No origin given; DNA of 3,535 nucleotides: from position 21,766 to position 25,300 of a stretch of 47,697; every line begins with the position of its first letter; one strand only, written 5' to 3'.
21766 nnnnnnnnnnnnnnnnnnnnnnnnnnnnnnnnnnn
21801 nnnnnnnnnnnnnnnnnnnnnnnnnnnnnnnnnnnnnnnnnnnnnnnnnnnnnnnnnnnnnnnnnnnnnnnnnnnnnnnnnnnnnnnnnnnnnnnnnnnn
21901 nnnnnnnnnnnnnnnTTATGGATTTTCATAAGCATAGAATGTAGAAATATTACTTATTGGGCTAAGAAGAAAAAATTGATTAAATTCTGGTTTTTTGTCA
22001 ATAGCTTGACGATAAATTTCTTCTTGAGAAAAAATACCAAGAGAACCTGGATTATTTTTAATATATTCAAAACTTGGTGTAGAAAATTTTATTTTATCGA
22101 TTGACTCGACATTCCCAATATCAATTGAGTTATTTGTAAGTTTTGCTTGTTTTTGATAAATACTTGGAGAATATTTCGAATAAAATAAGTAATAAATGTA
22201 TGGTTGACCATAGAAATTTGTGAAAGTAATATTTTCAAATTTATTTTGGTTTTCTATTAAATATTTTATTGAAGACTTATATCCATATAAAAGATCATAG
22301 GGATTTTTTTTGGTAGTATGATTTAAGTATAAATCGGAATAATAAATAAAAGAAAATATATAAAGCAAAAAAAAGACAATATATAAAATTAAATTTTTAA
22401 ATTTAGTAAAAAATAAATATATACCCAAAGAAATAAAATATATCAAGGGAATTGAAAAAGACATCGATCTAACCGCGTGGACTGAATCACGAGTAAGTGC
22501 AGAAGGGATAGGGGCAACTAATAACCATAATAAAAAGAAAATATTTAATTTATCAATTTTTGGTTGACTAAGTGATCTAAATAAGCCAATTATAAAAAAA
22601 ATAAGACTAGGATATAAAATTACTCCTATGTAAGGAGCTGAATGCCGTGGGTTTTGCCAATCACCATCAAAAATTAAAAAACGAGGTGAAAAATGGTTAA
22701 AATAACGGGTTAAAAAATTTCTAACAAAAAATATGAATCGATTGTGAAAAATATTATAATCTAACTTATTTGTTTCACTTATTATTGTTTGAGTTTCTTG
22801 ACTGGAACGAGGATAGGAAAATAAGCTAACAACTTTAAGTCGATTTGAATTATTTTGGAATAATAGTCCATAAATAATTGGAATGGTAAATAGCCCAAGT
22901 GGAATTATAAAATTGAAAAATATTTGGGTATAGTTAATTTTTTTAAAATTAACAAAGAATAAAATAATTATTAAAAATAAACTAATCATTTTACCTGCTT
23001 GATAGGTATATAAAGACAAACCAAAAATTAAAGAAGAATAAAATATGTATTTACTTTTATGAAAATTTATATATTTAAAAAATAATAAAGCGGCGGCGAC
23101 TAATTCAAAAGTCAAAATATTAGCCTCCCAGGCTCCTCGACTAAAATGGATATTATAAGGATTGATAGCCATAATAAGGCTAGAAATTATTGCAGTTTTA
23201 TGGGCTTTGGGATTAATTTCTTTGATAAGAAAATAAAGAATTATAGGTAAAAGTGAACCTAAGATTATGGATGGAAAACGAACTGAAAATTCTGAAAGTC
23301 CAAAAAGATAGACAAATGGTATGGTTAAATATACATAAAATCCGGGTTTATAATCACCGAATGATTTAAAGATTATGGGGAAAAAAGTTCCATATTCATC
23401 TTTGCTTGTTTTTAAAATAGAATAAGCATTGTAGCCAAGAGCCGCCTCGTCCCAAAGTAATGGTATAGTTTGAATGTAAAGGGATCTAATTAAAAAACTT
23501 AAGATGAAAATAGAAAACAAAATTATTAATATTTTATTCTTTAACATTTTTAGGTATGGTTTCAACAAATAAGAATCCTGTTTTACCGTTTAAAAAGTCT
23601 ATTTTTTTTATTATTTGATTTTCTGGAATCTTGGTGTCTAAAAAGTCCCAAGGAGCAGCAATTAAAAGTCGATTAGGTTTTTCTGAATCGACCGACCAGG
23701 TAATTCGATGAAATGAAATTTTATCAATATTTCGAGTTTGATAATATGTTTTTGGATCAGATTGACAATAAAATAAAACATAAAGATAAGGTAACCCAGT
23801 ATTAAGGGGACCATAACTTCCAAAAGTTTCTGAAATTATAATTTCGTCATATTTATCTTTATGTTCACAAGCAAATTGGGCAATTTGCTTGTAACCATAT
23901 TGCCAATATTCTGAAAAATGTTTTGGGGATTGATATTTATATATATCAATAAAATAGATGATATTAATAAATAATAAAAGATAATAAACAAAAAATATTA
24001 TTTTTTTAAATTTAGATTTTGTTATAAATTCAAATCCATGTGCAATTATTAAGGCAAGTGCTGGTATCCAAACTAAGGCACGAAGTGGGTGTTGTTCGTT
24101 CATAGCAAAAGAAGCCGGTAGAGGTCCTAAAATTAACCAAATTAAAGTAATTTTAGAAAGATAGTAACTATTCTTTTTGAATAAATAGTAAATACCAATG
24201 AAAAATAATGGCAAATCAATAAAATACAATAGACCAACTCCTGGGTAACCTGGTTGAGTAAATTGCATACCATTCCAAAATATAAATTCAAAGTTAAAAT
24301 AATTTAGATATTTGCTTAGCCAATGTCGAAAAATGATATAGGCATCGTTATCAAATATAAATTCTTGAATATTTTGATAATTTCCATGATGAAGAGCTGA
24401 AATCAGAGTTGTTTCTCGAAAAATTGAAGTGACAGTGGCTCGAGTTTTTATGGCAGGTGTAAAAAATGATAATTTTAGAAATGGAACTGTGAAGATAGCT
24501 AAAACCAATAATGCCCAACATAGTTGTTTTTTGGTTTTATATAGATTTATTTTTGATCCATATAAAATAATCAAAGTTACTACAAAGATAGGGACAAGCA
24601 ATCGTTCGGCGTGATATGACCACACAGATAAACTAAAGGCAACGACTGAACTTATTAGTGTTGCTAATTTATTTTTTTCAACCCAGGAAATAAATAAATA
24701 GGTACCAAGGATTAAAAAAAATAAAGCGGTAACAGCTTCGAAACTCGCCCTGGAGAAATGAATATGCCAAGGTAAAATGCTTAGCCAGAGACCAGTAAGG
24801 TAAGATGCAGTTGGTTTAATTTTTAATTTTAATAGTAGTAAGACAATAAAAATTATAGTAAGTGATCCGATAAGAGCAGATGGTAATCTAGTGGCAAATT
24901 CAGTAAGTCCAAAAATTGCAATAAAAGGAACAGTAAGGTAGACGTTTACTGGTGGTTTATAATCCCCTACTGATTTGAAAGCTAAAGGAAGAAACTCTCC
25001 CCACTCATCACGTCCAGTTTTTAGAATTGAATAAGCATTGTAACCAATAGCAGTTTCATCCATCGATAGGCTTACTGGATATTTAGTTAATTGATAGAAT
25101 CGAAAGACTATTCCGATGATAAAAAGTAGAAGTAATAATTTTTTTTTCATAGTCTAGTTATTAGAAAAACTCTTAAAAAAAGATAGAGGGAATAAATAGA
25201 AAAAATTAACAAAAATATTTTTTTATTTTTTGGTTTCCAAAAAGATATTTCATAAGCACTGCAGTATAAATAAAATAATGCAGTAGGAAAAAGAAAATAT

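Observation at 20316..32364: Seven head-to-tail, deeply diverged ArnT/PMT-type GT-C paralogs, all keeping the catalytic DE loop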

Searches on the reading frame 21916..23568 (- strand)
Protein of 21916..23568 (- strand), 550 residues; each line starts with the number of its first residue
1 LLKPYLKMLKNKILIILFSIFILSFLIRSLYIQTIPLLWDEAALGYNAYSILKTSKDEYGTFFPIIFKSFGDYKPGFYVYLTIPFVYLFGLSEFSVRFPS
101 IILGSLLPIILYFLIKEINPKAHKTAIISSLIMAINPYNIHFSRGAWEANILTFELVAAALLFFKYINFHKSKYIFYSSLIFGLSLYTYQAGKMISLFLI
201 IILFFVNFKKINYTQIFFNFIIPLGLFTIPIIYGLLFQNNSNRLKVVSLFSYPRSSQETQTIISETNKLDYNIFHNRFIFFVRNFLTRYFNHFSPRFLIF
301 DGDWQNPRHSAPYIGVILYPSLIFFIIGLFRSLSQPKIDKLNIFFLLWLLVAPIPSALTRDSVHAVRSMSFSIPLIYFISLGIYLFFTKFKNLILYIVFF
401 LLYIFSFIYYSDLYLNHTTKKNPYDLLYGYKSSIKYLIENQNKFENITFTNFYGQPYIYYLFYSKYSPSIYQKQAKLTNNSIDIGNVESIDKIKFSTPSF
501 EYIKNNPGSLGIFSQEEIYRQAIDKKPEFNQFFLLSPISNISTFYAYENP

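Call 6: search_protein_families(library=pfam, proteins=[window:21916-23568:-], max_evalue=0.01)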
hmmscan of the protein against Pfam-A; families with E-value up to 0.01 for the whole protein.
window:21916-23568:- (550 aa): 2 families
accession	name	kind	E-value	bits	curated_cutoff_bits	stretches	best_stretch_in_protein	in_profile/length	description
PF13231.12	PMT_2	-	2.7e-10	41.1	26.1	1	75-219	3-145/160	Dolichyl-phosphate-mannose-protein mannosyltransferase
PF02366.24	PMT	-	2.1e-09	37.8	22.7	1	19-206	2-195/245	Dolichyl-phosphate-mannose-protein mannosyltransferase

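Call 7: search_protein_families(library=ncbifam, proteins=[window:21916-23568:-], max_evalue=0.01)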
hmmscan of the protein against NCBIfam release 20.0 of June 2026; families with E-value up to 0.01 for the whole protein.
window:21916-23568:- (550 aa): 1 family
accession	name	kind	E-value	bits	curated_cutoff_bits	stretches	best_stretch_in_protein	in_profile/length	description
TIGR03663.1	TIGR03663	subfamily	2.7e-10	39.8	126.25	1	16-210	3-185/435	flippase activity-associated protein Agl23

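Call 48: search_solved_structures(query=window:21916-23568:-, max_evalue=10, show_alignments=4)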
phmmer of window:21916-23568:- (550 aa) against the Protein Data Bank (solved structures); distinct sequences matched with E-value up to 10: 0.

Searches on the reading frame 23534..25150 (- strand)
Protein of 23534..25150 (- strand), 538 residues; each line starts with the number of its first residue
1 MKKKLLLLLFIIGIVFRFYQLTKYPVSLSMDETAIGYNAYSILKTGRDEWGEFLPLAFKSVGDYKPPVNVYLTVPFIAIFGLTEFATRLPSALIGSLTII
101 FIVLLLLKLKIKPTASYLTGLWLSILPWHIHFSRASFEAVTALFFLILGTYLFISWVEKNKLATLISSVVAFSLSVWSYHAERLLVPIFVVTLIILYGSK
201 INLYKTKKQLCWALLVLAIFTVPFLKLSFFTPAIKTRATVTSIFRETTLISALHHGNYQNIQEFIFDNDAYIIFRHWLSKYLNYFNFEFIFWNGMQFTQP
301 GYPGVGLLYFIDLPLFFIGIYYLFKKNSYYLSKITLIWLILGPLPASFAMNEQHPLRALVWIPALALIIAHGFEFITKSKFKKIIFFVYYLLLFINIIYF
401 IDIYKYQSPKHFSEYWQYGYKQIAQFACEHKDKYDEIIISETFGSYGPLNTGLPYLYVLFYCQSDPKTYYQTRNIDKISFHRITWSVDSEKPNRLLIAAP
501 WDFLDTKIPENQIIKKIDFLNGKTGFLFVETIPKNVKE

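Call 6: search_protein_families(library=pfam, proteins=[window:23534-25150:-], max_evalue=0.01)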
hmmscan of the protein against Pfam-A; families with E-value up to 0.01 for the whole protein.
window:23534-25150:- (538 aa): 2 families
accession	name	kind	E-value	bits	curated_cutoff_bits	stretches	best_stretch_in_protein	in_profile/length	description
PF13231.12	PMT_2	-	2.2e-10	41.4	26.1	1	65-221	2-155/160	Dolichyl-phosphate-mannose-protein mannosyltransferase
PF02366.24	PMT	-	5.1e-06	26.7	22.7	1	9-225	3-231/245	Dolichyl-phosphate-mannose-protein mannosyltransferase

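Call 7: search_protein_families(library=ncbifam, proteins=[window:23534-25150:-], max_evalue=0.01)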
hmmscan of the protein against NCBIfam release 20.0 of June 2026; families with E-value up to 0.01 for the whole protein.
window:23534-25150:- (538 aa): 1 family
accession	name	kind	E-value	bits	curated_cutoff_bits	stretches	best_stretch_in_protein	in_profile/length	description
TIGR03663.1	TIGR03663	subfamily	2e-09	37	126.25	1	5-255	3-243/435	flippase activity-associated protein Agl23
